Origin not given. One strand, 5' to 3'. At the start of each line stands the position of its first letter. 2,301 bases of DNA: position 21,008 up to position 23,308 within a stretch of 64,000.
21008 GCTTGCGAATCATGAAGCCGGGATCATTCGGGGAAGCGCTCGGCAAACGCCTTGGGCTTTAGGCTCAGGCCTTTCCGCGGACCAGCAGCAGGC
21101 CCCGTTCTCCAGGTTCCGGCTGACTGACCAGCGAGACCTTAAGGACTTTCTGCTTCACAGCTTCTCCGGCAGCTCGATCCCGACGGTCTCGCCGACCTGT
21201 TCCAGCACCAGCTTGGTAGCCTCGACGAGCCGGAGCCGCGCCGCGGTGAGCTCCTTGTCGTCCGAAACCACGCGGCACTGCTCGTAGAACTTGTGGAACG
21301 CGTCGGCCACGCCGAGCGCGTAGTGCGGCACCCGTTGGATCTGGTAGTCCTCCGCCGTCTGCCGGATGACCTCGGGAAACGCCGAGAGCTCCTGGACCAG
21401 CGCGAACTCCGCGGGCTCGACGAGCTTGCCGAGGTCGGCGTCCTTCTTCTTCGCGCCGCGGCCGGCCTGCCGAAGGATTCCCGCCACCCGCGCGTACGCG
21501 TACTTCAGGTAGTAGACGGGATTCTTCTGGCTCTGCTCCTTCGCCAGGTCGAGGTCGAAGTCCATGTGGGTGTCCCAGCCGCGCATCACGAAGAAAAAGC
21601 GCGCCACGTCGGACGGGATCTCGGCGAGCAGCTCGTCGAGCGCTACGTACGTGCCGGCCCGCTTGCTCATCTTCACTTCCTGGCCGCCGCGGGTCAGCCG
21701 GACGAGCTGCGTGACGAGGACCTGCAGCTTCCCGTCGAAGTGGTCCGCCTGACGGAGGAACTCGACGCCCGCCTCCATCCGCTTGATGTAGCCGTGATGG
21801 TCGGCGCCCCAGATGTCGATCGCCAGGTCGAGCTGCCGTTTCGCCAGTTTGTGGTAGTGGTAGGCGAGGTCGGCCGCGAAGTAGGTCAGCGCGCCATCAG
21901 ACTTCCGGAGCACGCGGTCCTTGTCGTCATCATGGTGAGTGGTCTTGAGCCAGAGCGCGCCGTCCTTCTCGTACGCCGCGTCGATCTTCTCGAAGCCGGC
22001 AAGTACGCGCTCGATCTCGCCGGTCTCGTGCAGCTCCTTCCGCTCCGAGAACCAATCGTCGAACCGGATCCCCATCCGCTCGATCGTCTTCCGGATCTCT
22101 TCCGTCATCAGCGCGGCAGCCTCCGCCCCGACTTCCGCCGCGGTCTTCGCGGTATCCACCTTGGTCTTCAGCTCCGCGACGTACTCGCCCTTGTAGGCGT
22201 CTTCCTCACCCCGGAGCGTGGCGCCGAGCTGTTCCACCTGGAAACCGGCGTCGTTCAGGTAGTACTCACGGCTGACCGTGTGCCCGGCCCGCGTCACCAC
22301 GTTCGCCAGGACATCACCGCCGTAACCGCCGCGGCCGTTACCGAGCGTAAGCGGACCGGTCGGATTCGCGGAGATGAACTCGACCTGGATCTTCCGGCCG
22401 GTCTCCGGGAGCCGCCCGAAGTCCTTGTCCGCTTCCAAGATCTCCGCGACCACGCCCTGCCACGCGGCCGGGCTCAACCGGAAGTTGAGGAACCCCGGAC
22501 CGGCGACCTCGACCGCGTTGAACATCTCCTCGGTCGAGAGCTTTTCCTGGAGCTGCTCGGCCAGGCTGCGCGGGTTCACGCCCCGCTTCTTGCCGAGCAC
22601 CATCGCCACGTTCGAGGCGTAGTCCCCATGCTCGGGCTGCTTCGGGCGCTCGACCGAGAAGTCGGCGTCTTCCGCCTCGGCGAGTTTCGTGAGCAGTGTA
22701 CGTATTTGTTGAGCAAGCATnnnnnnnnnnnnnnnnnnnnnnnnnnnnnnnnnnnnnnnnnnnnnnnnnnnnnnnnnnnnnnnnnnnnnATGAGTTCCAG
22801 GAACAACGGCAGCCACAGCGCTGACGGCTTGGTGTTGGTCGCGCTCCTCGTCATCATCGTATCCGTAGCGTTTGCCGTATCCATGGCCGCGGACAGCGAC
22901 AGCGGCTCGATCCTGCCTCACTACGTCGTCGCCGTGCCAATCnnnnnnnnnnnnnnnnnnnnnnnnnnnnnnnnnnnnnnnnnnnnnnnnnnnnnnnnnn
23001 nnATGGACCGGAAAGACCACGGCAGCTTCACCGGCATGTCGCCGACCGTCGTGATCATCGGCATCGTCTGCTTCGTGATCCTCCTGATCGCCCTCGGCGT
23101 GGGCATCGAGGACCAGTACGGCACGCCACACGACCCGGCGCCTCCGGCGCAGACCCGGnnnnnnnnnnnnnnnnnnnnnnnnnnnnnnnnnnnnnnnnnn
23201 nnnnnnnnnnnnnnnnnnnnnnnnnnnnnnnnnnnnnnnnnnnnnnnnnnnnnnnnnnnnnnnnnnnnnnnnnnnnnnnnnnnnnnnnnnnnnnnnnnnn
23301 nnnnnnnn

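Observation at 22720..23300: Three SD-led single-helix micro-ORFs between argS and smpB that fall below the ORF-track cutoff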

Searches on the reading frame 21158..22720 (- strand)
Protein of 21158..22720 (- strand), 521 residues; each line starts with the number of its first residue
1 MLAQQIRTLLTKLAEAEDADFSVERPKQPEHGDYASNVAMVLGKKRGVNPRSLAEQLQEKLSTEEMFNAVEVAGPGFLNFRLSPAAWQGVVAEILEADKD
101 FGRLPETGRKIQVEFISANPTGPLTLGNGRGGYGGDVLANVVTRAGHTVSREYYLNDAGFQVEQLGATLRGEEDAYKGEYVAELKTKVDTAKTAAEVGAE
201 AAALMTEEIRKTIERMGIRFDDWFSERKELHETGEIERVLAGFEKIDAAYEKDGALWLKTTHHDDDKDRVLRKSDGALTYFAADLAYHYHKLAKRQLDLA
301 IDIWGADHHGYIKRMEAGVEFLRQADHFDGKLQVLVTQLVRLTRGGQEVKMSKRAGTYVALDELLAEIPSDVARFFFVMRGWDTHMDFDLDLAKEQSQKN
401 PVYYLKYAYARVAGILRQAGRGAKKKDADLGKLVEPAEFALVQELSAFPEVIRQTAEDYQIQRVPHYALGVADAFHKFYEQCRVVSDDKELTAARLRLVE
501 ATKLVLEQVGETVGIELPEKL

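Call 15: find_encoding_contigs(protein=window:21158-22720:-, flank=10000, max_places=10)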
Protein window:21158-22720:- (521 aa): no gene with exactly this product is on record in the collection.

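Call 16: find_related_loci(query=window:21158-22720:-, collection=genome_contigs, flank=6000)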
Query window:21158-22720:- (521 aa) in genome_contigs; peptide patterns used: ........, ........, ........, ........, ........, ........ (x = any residue, [..] = any of these).
59 stretches matched a pattern; 25 encode a relative of the query (tblastn E <= 1e-3); 25 distinct loci.
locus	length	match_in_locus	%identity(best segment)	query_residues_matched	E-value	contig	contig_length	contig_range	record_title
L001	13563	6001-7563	92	1-521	0e+0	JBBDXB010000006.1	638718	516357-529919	MAG: Patescibacteria group bacterium isolate LejiaD_63_101 Lejia_D_5_length_638718_cov_62, whole genome shotgun sequence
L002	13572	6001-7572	76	1-521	0e+0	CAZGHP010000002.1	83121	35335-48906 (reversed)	MAG TPA_asm: uncultured Candidatus Saccharibacteria bacterium isolate SRP136066_co1_225 genome assembly, contig: NODE_15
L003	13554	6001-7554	67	1-521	0e+0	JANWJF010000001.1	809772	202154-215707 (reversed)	MAG: Candidatus Saccharimonadia bacterium isolate CRAIB_MAG60 c_000000093432, whole genome shotgun sequence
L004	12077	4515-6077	69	1-521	0e+0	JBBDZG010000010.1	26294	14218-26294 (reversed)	MAG: Patescibacteria group bacterium isolate LejiaD_65_15 Lejia_D_3010_length_26294_cov_8, whole genome shotgun sequence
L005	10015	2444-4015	67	1-521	0e+0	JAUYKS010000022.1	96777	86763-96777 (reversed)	MAG: bacterium isolate C24_metabat.bin.208 C24_k141_544258, whole genome shotgun sequence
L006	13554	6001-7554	66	1-521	0e+0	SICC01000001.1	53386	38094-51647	MAG: Patescibacteria group bacterium isolate Baikal-deep-G193 BACOMB-C2406, whole genome shotgun sequence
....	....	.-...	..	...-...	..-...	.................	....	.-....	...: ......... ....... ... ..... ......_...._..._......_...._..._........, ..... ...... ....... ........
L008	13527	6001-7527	49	12-521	9e-157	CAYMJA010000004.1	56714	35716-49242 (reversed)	MAG TPA_asm: uncultured Candidatus Saccharibacteria bacterium isolate SRP214966_co5_52 genome assembly, contig: NODE_251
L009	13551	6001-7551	42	1-521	4e-134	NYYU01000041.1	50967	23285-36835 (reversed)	MAG: Parcubacteria group bacterium isolate ARS72 MHASMcontig_621999, whole genome shotgun sequence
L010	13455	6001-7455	42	1-521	2e-133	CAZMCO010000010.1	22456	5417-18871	MAG TPA_asm: uncultured Candidatus Saccharibacteria bacterium isolate SRP068000_co1_601 genome assembly, contig: NODE_29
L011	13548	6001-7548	42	1-521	4e-132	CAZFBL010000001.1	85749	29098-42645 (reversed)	MAG TPA_asm: uncultured Candidatus Saccharibacteria bacterium isolate binchicken_co228_74 genome assembly, contig: NODE_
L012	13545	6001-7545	44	1-521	2e-131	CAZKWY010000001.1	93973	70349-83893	MAG TPA_asm: uncultured Candidatus Saccharibacteria bacterium isolate SRP141376_co4_69 genome assembly, contig: NODE_362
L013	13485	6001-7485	41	1-521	2e-131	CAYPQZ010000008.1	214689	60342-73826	MAG TPA_asm: uncultured Candidatus Saccharibacteria bacterium isolate SRP067234_co1_67 genome assembly, contig: k99_2405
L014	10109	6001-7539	43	1-521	7e-127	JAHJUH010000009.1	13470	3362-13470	MAG: Patescibacteria group bacterium isolate OS_PC_MetaG.mb.97 OS_PC_MetaG.mb.97_k141_22833, whole genome shotgun sequen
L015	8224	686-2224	41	3-521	4e-124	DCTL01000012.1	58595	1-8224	MAG TPA_asm: Patescibacteria group bacterium UBA1441 UBA1441_contig_26514, whole genome shotgun sequence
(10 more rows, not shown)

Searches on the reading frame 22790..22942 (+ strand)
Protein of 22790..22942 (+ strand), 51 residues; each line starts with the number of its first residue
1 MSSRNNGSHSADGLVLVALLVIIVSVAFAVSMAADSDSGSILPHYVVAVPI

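Call 12: search_protein_families(library=pfam, proteins=[window:22790-22942:+], max_evalue=1)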
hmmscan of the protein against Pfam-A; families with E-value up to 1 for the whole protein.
window:22790-22942:+ (51 aa): 0 families

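Call 21: list_cluster_members(proteins=[window:22790-22942:+, window:23003-23158:+, window:23183-23287:+, window:25146-25460:+, window:25685-25993:+, window:23388-23834:+, window:23337-23834:+, window:21158-22720:-, window:24314-25135:-, window:23869-24336:+])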
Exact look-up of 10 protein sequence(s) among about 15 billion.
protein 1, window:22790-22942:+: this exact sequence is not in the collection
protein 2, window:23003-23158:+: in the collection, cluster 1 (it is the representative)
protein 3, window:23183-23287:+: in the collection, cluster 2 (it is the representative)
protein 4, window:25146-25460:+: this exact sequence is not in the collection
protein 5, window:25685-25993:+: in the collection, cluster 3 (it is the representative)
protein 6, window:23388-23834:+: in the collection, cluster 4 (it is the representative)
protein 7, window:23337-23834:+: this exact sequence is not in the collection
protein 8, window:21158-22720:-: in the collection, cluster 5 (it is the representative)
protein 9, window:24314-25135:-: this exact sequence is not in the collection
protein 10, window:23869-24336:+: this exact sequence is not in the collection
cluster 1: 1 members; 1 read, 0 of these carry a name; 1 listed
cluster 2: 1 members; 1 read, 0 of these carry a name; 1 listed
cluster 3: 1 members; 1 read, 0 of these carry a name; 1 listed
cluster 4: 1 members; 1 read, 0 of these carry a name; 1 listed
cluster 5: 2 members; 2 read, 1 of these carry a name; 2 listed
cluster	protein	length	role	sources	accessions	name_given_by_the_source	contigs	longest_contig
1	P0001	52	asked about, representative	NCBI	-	-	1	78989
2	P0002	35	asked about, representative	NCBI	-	-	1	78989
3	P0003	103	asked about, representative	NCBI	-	-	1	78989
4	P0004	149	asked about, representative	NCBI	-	-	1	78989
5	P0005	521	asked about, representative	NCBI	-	-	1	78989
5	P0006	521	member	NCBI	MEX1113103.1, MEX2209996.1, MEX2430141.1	MAG: arginine--tRNA ligase [Patescibacteria group bacterium]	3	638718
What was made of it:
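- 22790..22945 (+): ORF1, 51 aa, one transmembrane helix (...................); no relative found. Not called as a gene in the public collection (call 21).
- Checked: ORF1 is not (call 21).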

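Call 30: find_homologous_proteins(query=window:22790-22942:+, max_evalue=10)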
Query seq(51 aa): no candidate shares three 5-residue words with the query. No homologue found.
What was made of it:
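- Tried and rejected: ORF1: no candidate (call 30).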

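Call 46: search_protein_families(library=ncbifam, proteins=[window:22790-22942:+], max_evalue=5)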
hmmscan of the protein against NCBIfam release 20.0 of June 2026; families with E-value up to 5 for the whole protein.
window:22790-22942:+ (51 aa): 0 families

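Call 47: search_protein_families(library=padloc, proteins=[window:22790-22942:+], max_evalue=5)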
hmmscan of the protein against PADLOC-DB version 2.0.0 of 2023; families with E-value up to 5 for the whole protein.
window:22790-22942:+ (51 aa): 0 families

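Call 48: search_protein_families(library=phrogs, proteins=[window:22790-22942:+], max_evalue=5)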
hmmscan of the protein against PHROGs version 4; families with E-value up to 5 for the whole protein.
window:22790-22942:+ (51 aa): 1 family
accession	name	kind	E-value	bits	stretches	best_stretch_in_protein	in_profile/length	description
phrog_8574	-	unknown function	1.9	9.5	1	18-33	9-24/47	-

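Call 64: search_dna_similar(query=window:22790-22942:+, collection=phages, mode=protein, max_evalue=1, max_rows=8)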
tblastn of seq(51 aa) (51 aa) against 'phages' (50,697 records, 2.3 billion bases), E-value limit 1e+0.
No match.

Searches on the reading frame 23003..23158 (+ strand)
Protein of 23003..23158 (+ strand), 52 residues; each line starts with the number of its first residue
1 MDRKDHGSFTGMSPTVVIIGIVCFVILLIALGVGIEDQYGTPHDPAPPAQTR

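Call 11: find_encoding_contigs(protein=window:23003-23158:+, flank=10000, max_places=10)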
Protein window:23003-23158:+ (52 aa): no gene with exactly this product is on record in the collection.

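Call 12: search_protein_families(library=pfam, proteins=[window:23003-23158:+], max_evalue=1)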
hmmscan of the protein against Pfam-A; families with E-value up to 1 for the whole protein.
window:23003-23158:+ (52 aa): 2 families
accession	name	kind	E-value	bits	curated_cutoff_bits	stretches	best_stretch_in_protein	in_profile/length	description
PF20087.4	DUF6479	-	0.081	13.8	25.4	1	15-51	22-58/120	Family of unknown function (DUF6479)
PF06365.17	CD34_antigen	-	0.28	11.6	26.3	1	16-33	105-122/204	CD34/Podocalyxin family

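Call 20: find_homologous_proteins(query=window:23003-23158:+, max_evalue=10)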
Query seq(52 aa) (52 aa): 1 proteins with E <= 10 among 1 candidates.
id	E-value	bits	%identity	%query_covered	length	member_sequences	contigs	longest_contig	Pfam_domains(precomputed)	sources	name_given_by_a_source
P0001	7.0e-28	112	100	100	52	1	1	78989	-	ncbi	-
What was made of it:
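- Tried and rejected: ORF2 against 5.8 billion proteins: only itself (call 20).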

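Call 46: search_protein_families(library=ncbifam, proteins=[window:23003-23158:+], max_evalue=5)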
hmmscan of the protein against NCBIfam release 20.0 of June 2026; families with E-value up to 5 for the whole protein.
window:23003-23158:+ (52 aa): 1 family
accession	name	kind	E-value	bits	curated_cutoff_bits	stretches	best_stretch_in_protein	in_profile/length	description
NF033218.1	anchor_AmaP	equivalog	0.13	12.1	55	1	9-35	43-69/166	alkaline shock response membrane anchor protein AmaP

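Call 47: search_protein_families(library=padloc, proteins=[window:23003-23158:+], max_evalue=5)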
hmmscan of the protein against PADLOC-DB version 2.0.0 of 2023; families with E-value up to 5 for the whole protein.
window:23003-23158:+ (52 aa): 0 families

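Call 48: search_protein_families(library=phrogs, proteins=[window:23003-23158:+], max_evalue=5)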
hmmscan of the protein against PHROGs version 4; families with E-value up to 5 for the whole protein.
window:23003-23158:+ (52 aa): 2 families
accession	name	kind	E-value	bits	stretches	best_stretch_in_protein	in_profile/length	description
phrog_22566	-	unknown function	0.054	14.7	1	19-39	40-60/78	-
phrog_3454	-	unknown function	0.12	13.5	1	8-46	67-103/136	-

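Call 62: search_dna_similar(query=window:23003-23158:+, collection=phages, mode=protein, max_evalue=1, max_rows=8)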
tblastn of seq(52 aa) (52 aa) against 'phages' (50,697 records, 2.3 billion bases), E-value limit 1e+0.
No match.

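Call 67: find_related_loci(query=A3, collection=viral_contigs, flank=3000)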
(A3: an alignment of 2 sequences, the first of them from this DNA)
Query A3 (52 aa) in viral_contigs; peptide patterns used: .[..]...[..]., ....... (x = any residue, [..] = any of these).
48 stretches matched a pattern, but none encodes a relative of the query by tblastn (E <= 1e-3).
